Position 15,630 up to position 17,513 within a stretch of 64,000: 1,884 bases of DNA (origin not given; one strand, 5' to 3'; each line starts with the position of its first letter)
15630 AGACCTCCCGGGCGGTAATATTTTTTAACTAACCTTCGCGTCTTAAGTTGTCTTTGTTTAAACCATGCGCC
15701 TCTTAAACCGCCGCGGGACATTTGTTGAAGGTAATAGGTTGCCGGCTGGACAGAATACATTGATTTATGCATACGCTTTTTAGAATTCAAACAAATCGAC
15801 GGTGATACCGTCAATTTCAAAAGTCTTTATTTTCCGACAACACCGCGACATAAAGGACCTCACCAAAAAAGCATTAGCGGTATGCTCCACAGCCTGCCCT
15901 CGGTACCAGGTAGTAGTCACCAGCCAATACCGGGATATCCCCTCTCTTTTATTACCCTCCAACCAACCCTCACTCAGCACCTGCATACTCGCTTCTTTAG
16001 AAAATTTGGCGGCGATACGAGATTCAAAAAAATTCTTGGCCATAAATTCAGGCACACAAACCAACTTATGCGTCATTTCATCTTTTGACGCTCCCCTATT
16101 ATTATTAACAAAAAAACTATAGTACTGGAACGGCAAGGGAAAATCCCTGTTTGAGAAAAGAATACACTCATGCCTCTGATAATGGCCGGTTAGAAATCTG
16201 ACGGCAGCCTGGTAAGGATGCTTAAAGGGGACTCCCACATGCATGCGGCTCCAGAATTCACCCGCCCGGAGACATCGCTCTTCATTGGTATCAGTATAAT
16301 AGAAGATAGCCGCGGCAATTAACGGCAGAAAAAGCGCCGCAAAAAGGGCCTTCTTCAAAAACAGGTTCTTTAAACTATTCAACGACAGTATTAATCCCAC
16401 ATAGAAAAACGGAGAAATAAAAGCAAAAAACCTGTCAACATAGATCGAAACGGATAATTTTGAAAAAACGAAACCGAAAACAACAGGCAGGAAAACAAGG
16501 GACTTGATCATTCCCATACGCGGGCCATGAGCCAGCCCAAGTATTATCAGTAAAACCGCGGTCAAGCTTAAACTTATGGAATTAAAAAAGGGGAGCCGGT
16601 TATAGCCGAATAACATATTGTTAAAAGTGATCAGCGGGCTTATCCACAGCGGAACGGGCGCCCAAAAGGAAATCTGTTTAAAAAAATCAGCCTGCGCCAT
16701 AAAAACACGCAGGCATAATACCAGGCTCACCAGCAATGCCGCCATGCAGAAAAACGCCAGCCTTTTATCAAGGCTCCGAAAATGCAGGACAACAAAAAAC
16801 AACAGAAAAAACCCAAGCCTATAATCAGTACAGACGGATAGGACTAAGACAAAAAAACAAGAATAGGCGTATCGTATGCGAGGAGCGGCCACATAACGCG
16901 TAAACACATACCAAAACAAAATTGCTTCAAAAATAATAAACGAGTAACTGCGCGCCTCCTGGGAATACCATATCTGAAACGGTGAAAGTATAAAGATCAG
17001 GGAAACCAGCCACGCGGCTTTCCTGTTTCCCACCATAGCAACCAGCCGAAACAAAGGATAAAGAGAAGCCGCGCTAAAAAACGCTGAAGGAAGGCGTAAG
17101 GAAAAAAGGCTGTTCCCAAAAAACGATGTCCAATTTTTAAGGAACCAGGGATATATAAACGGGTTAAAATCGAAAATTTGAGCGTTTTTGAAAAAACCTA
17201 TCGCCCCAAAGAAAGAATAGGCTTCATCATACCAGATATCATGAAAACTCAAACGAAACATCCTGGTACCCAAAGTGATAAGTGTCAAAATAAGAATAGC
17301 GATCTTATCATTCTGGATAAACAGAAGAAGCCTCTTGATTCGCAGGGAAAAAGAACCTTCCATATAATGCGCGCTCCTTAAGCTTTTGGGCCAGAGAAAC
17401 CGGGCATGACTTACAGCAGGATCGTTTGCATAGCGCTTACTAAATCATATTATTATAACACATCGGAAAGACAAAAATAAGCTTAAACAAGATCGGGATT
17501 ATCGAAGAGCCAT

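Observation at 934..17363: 16.5-kb, 13-gene co-directional island of tailoring enzymes (2 B12-rSAM, rSAM-SPASM, 4 SAM-MTases, 2 ATP-grasp, carbamoyltransferase, FemAB-like, 2 Thr-type sulfatase-like lipoproteins, ArnT/PMT-like GT) of unknown product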

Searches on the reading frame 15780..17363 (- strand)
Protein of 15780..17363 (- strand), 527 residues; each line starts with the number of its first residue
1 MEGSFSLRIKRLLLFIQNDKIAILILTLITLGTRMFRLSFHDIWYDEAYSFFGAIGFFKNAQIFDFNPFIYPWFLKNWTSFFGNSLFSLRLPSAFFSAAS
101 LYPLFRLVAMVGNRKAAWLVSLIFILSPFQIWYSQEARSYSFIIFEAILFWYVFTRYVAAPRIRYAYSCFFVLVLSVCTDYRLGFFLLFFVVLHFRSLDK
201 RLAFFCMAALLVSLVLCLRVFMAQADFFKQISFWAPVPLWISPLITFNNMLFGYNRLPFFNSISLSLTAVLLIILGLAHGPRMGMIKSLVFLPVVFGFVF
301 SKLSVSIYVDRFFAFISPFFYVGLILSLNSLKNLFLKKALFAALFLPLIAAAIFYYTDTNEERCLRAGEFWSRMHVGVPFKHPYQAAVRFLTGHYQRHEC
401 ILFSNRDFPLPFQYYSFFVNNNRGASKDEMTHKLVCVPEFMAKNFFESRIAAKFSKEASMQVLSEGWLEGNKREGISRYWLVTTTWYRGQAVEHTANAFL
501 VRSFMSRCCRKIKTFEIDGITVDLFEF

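Call 5: search_protein_families(library=pfam, proteins=[window:15780-17363:-], max_evalue=0.01)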
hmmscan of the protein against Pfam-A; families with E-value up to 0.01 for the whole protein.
window:15780-17363:- (527 aa): 1 family
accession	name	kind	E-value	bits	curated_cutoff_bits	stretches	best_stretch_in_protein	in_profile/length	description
PF13231.12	PMT_2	-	1.5e-06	28.9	26.1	1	68-214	3-153/160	Dolichyl-phosphate-mannose-protein mannosyltransferase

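Call 7: search_protein_families(library=ncbifam, proteins=[window:15780-17363:-], max_evalue=0.01)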
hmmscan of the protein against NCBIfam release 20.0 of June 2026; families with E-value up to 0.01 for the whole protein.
window:15780-17363:- (527 aa): 1 family
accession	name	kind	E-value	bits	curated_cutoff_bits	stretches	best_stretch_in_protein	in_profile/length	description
TIGR03663.1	TIGR03663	subfamily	0.00023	20.3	126.25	1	21-202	2-186/435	flippase activity-associated protein Agl23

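Call 28: search_solved_structures(query=window:15780-17363:-, max_evalue=10)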
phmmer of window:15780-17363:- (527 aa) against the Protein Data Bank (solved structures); distinct sequences matched with E-value up to 10: 0.

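Call 55: find_homologous_proteins(query=window:15780-17363:-, max_evalue=0.00001)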
Query window:15780-17363:- (527 aa): 71 proteins with E <= 0.00001 among 8000 candidates.
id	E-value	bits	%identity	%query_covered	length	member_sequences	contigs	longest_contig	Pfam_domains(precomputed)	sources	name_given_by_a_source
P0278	0.0e+0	1181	100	100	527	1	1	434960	PF13231.13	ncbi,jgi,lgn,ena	ncbi:MAG: glycosyltransferase family 39 protein [Candidatus Omnitrophota bacterium]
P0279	2.3e-101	359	39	97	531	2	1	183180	PF13231.13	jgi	jgi:hypothetical protein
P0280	5.1e-29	120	28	83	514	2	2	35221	PF13231.13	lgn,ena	-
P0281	2.7e-13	68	28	66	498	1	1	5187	PF13231.13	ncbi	-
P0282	3.5e-10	58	26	34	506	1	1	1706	PF13231.13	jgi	jgi:mannosyltransferase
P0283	8.5e-10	57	28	38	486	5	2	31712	PF02366.25,PF13231.13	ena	-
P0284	9.6e-10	56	30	34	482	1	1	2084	PF11028.15,PF02366.25,PF13231.13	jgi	jgi:4-amino-4-deoxy-L-arabinose transferase-like glycosyltransferase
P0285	8.7e-9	53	30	31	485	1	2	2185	PF02366.25,PF13231.13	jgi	jgi:mannosyltransferase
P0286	1.2e-8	53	27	39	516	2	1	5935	PF02366.25,PF13231.13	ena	-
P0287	1.5e-8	52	27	38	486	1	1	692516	PF02366.25,PF13231.13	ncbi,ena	-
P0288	1.8e-8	52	29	32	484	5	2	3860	PF02366.25,PF13231.13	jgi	jgi:mannosyltransferase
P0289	2.9e-8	52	28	32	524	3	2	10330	PF02516.21,PF13231.13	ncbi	-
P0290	3.5e-8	51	26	31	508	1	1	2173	PF02366.25,PF13231.13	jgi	jgi:4-amino-4-deoxy-L-arabinose transferase-like glycosyltransferase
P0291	5.0e-8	51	27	35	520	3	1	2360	PF02366.25,PF13231.13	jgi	-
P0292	5.2e-8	51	27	30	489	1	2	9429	PF02366.25,PF13231.13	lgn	-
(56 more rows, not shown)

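Call 56: find_encoding_contigs(protein=P0279, flank=10000, max_places=1)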
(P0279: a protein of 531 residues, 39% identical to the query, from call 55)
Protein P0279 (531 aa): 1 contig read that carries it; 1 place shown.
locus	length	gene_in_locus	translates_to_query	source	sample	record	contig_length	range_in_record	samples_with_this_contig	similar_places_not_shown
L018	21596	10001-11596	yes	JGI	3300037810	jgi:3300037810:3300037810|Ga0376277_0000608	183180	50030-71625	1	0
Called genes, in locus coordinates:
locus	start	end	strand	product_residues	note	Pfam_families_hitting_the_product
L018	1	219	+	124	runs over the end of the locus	PF00072:Response_reg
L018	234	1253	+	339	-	-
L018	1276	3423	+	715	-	PF16927:HisKA_7TM, PF01590:GAF, PF13185:GAF_2, PF13492:GAF_3 (weak), PF02518:HATPase_c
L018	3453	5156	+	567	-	PF05359:DUF748, PF05170:AsmA (weak), PF05359:DUF748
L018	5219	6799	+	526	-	PF25182:NonGDSL (weak), PF13472:Lipase_GDSL_2 (weak), PF23914:TPR_CcmH_CycH (weak), PF14559:TPR_19 (weak), PF00515:TPR_1 (weak), PF13424:TPR_12, PF00515:TPR_1, PF14559:TPR_19, +15 more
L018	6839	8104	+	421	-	PF27533:CapK_C (weak)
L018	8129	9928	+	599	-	PF04055:Radical_SAM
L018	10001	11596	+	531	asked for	PF13231:PMT_2 (weak)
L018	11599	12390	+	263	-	-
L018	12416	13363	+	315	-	PF13641:Glyco_tranf_2_3, PF00535:Glycos_transf_2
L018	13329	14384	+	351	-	PF04055:Radical_SAM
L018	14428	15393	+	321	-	PF01073:3Beta_HSD, PF01370:Epimerase, PF02719:Polysacc_synt_2, PF04321:RmlD_sub_bind, PF05368:NmrA (weak), PF13460:NAD_binding_10, PF16363:GDP_Man_Dehyd, PF07993:NAD_binding_4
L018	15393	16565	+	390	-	PF02655:ATP-grasp_3, PF02786:CPSase_L_D2, PF15632:ATPgrasp_Ter (weak)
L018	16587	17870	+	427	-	PF02812:ELFV_dehydrog_N, PF00208:ELFV_dehydrog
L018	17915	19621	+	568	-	PF02543:Carbam_trans_N, PF16861:Carbam_trans_C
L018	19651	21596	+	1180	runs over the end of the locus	PF13360:PQQ_2 (faint)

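Call 57: find_encoding_contigs(protein=P0280, flank=10000, max_places=1)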
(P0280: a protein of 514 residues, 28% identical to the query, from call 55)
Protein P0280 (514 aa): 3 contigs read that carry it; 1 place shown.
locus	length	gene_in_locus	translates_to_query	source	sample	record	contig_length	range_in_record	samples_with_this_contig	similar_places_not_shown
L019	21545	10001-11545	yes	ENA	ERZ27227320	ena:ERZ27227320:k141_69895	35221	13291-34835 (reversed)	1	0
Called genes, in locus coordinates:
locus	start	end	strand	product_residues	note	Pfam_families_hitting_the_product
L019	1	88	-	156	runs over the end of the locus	PF00359:PTS_EIIA_2, PF07565:Band_3_cyto (faint)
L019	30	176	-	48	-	-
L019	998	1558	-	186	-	PF01765:RRF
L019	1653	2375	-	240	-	PF00696:AA_kinase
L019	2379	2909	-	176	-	PF00889:EF_TS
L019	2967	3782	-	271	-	PF00318:Ribosomal_S2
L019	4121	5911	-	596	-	PF00664:ABC_membrane, PF00005:ABC_tran, PF02463:SMC_N (weak)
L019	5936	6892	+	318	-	PF01408:GFO_IDH_MocA, PF22725:GFO_IDH_MocA_C3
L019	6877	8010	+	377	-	PF02684:LpxB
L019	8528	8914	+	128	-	PF02371:Transposase_20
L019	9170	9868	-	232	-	PF00535:Glycos_transf_2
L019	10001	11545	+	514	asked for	PF13231:PMT_2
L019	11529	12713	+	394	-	PF14907:NTP_transf_5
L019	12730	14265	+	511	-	PF01943:Polysacc_synt, PF13440:Polysacc_synt_3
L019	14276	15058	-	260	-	PF17131:TP_0789-like (faint)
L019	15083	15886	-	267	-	-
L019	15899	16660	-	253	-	-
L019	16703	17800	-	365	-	PF04055:Radical_SAM, PF13186:SPASM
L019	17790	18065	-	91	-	PF05402:PqqD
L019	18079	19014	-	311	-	-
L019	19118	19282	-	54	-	-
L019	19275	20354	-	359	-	PF04055:Radical_SAM, PF13353:Fer4_12 (weak), PF13186:SPASM (weak)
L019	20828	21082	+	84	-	-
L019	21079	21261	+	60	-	PF07927:HicA_toxin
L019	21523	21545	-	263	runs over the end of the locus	PF01578:Cytochrom_C_asm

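Call 64: search_solved_structures(query=A4, max_evalue=1)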
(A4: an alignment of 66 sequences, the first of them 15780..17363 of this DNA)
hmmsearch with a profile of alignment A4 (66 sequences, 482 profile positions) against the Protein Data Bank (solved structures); distinct sequences matched with E-value up to 1: 4.
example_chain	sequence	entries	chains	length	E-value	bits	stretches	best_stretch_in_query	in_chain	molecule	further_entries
6s7o_A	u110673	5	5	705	0.0019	20.4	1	86-223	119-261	Dolichyl-diphosphooligosaccharide--protein glycosyltransferase subunit STT3A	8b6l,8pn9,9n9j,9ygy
6ftj_5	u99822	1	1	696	0.0021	20.2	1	86-223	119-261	Dolichyl-diphosphooligosaccharide--protein glycosyltransferase subunit STT3A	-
6ftg_5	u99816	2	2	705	0.0022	20.2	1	86-223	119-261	Dolichyl-diphosphooligosaccharide--protein glycosyltransferase subunit STT3A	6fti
6ukj_A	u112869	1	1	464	0.34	12.9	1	166-318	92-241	Chloroquine resistance transporter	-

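Call 70: predict_structure(alignment_id=A4)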
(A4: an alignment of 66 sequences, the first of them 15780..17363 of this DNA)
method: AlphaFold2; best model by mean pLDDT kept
length: 527 residues; sequences in the alignment: 66
mean_pLDDT: 83.1   pTM: 0.86
mean pLDDT of the five models: 83.1, 81.9, 81.5, 81.6, 80.9
residues with pLDDT >= 90: 271; 70-90: 145; 50-70: 84; < 50: 27
segments of 3 or more residues with pLDDT < 50: 376-378, 455-473
pLDDT, mean of each block of 10 residues (from residue 1): 67 76 95 94 89 75 65 93 95 98 97 97 97 95 97 94 93 92 87 84 87 85 79 77 95 83 94 96 93 94 87 95 98 97 96 79 55 53 86 86 86 82 55 60 53 49 39 68 73 73 90 91 93
secondary structure, 60 per line:
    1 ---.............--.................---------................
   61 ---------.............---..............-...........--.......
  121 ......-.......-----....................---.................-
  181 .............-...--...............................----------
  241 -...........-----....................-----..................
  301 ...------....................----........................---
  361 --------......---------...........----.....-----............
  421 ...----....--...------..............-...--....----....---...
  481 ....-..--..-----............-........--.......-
elements in order: H4-16 H19-35 H45-60 H70-82 H86-99 H101-111 H114-126 H128-134 H140-159 H163-179 H181-193 H200-230 H242-252 H258-277 H283-303 H310-329 H334-357 H369-374 H384-394 E399-403 H409-423 H428-431 E434-436 H443-456 H463-466 H471-474 E478-484 H497-508 E510-517 E520-526

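Call 74: fold_search(model_id=the predicted structure, library=pdb)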
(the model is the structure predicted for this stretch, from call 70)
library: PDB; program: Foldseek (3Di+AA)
matches with E <= 10: 452; with E <= 0.001: 33
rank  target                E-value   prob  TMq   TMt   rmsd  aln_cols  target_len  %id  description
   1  5ezm                  3.6e-07  1.00  0.58  0.57   7.0       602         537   11  Crystal Structure of ArnT from Cupriavidus metallidurans in the apo state (released 2016-02-17)
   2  5f15                  6.1e-07  1.00  0.55  0.54   7.4       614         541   12  Crystal Structure of ArnT from Cupriavidus metallidurans bound to Undecaprenyl phosphate (released 2016-02-17)
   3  7oci_F                4.3e-06  1.00  0.50  0.43  11.1       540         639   12  Cryo-EM structure of yeast Ost6p containing oligosaccharyltransferase complex (released 2022-02-16)
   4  6ezn_F                5.3e-06  1.00  0.49  0.41  12.6       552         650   10  Cryo-EM structure of the yeast oligosaccharyltransferase (OST) complex (released 2018-01-17)
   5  9s6t_A                6.1e-06  1.00  0.49  0.53   9.8       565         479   12  Ternary cryo-EM structure of chicken ALG12 with Dol25-PP-GlcNAc2Man7, Dol25-P-Man, and Fab (released 2026-03-18)
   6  9s6s_A                8.2e-06  1.00  0.50  0.48   7.3       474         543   11  Ternary cryo-EM structure of human ALG9 with Dol25-PP-GlcNAc2Man6, Dol25-P-Man and Fab (released 2026-03-18)
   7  7zli_A                1.2e-05  1.00  0.45  0.38  11.7       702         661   11  Cryo-EM structure of C-mannosyltransferase CeDPY19, in complex with Dol25-P-Man and bound to CMT2-Fab and anti-Fab nan (released 2023-01-11)
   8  6s7t_A                1.2e-05  1.00  0.46  0.36  10.8       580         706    9  Cryo-EM structure of human oligosaccharyltransferase complex OST-B (released 2019-12-18)
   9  7zlg_A                1.3e-05  1.00  0.48  0.40  11.8       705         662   10  Cryo-EM structure of C-mannosyltransferase CeDPY19, in complex with acceptor peptide and bound to CMT2-Fab and anti-Fa (released 2023-01-11)
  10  6ftg_5                1.4e-05  1.00  0.50  0.42  17.1       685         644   12  Subtomogram average of OST-containing ribosome-translocon complexes from canine rough microsomal membranes (released 2018-03-21)
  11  8agc_A                1.5e-05  1.00  0.48  0.38  10.4       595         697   11  Structure of yeast oligosaccharylransferase complex with lipid-linked oligosaccharide and non-acceptor peptide bound (released 2022-12-07)
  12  8age_A                1.6e-05  1.00  0.51  0.43   9.4       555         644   11  Structure of yeast oligosaccharylransferase complex with acceptor peptide bound (released 2022-12-07)
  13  9i5k_A                2.1e-05  1.00  0.42  0.45   9.9       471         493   12  Structure of the Chaetomium thermophilum Pmt4 homodimer (C2 symmetry) (released 2025-12-24)
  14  6gxc_A                2.2e-05  1.00  0.49  0.39  10.2       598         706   11  Bacterial oligosaccharyltransferase PglB in complex with an inhibitory peptide and a reactive lipid-linked oligosaccha (released 2018-11-14)
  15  9n9j_I                2.2e-05  1.00  0.45  0.36  12.5       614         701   12  Structure of a GRP94 folding intermediate engaged with a CCDC134- and FKBP11-bound secretory translocon (released 2025-11-19)
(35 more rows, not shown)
